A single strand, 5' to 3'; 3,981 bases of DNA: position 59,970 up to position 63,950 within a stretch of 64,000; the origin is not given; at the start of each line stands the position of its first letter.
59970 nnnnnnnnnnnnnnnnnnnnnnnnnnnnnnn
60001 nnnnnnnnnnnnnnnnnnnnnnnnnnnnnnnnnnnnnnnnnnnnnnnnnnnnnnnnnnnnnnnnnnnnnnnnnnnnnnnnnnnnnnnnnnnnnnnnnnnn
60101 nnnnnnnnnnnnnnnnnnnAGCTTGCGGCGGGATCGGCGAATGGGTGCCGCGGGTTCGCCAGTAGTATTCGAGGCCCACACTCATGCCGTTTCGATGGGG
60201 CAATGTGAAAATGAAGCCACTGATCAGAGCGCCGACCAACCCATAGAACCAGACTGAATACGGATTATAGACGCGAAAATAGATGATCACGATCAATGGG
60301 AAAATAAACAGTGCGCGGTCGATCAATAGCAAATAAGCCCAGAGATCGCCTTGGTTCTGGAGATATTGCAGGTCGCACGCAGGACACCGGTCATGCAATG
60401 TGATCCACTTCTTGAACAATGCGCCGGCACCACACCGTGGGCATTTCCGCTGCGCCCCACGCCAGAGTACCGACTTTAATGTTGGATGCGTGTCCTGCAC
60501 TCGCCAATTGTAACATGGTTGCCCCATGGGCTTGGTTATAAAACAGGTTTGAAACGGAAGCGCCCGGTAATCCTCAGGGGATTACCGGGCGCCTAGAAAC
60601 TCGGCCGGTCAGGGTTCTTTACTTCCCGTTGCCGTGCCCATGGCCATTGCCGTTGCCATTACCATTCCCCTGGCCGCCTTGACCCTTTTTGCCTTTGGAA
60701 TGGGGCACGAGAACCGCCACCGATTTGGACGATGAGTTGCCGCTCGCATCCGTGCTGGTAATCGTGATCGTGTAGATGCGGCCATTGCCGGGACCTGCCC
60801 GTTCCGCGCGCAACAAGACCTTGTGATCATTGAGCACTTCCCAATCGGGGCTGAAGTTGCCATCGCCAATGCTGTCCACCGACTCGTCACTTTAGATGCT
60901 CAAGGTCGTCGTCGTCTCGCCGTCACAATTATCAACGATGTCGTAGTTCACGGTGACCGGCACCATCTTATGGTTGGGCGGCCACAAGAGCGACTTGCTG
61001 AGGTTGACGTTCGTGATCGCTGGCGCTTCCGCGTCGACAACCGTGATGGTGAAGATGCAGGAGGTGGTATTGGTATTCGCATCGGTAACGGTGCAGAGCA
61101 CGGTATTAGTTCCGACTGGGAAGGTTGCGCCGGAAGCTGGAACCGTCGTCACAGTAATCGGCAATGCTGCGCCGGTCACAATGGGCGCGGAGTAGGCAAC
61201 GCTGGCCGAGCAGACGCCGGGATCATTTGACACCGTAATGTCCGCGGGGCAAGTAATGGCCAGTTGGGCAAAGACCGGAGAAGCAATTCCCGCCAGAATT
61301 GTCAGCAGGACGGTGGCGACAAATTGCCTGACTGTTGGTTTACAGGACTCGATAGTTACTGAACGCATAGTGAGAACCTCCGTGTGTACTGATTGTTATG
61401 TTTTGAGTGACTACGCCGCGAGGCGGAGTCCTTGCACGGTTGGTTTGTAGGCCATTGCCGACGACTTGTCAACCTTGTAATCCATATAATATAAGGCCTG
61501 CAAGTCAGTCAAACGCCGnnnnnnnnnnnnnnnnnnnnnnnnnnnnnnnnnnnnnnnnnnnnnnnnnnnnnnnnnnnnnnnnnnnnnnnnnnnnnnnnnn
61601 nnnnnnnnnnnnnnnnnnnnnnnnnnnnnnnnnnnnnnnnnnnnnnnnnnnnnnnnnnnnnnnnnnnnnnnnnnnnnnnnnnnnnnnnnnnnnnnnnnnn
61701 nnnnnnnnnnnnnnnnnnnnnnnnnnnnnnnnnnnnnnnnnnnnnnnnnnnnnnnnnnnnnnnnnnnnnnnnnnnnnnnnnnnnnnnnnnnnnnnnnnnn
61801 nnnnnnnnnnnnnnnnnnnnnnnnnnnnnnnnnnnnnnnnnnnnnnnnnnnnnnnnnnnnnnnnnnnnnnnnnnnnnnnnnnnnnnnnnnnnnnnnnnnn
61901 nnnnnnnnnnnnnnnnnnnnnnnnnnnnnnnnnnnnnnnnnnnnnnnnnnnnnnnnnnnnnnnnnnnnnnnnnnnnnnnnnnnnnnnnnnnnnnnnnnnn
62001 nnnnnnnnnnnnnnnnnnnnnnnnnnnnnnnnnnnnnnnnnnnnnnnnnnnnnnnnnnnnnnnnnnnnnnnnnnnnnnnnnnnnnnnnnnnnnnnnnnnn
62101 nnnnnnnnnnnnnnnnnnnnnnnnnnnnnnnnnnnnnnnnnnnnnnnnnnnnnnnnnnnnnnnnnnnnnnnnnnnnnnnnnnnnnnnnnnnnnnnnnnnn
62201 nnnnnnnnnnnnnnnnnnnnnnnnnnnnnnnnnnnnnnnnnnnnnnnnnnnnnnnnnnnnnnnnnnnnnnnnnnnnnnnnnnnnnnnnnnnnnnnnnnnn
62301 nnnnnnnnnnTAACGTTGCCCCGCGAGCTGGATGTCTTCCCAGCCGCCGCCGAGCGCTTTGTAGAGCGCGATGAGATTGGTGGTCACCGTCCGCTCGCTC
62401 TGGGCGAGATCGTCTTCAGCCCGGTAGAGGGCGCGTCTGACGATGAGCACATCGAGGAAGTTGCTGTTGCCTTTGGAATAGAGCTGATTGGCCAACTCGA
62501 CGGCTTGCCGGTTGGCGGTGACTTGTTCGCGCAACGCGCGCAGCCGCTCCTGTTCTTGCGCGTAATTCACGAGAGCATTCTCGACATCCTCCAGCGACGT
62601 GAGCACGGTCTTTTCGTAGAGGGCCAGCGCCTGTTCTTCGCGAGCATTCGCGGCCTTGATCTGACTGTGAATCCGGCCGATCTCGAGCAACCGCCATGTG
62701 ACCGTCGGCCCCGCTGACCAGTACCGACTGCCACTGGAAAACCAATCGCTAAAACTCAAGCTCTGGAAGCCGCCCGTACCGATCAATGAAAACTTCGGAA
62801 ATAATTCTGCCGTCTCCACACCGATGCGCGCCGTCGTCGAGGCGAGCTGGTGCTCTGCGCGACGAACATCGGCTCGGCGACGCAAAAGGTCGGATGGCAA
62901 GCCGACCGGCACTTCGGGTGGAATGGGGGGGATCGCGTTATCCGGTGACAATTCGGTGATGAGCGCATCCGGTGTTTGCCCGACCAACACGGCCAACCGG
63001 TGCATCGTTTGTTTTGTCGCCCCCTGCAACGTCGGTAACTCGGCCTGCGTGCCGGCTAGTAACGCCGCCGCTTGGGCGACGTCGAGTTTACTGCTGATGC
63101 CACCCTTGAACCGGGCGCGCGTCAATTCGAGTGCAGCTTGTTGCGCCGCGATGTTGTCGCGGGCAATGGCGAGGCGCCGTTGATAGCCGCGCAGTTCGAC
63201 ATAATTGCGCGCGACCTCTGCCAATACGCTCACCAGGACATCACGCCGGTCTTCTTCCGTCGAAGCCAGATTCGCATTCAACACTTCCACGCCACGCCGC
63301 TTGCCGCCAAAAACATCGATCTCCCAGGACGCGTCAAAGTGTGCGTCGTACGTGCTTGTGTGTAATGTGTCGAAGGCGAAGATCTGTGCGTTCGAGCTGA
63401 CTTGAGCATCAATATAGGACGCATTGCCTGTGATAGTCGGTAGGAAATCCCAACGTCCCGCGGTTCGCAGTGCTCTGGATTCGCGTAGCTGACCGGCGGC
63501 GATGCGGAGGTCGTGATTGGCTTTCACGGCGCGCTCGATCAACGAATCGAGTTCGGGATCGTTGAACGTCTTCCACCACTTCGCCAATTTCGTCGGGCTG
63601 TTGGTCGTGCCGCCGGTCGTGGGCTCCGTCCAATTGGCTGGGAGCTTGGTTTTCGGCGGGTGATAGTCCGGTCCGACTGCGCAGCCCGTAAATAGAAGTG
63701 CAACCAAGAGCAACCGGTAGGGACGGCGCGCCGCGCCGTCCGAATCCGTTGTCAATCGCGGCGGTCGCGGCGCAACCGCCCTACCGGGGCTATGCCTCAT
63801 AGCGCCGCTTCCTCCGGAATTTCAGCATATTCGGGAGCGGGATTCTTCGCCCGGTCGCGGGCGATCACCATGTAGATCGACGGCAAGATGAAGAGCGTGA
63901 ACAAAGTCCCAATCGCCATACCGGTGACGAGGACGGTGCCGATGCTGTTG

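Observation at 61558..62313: Bacterial lysyl oxidase (LOX) homologue with complete copper and LTQ-cofactor motifs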

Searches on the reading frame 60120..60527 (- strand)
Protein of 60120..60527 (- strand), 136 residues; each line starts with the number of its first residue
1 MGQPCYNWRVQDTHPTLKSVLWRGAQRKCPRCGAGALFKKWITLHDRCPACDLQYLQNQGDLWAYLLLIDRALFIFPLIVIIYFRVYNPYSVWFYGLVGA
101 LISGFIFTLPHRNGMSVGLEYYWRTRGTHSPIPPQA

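Call 3: search_protein_families(library=pfam, proteins=[window:60120-60527:-], max_evalue=0.01)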
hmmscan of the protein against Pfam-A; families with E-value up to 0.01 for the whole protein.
window:60120-60527:- (136 aa): 1 family
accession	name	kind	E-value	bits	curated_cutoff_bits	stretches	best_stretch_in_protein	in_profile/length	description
PF06170.17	DUF983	-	1.5e-08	35.3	22.6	1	38-121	1-85/85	Protein of unknown function (DUF983)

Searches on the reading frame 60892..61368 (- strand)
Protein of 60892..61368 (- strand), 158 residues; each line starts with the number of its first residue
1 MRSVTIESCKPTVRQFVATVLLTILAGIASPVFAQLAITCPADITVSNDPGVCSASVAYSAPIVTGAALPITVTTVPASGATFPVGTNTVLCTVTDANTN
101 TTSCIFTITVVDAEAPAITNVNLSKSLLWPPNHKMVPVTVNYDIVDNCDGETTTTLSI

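Call 3: search_protein_families(library=pfam, proteins=[window:60892-61368:-], max_evalue=0.01)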
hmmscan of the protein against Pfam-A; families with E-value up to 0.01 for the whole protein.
window:60892-61368:- (158 aa): 1 family
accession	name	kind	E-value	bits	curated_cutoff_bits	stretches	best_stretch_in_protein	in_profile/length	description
PF02494.22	HYR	-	9.9e-11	42.3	21.7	1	38-110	8-81/81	HYR domain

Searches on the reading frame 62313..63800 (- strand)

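Call 3: search_protein_families(library=pfam, proteins=[window:62313-63800:-], max_evalue=0.01)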
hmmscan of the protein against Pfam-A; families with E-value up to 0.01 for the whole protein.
window:62313-63800:- (496 aa): 1 family
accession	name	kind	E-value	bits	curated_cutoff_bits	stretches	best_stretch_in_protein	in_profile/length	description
PF02321.23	OEP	-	1.5e-52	178.5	22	2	305-484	8-187/187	Outer membrane efflux protein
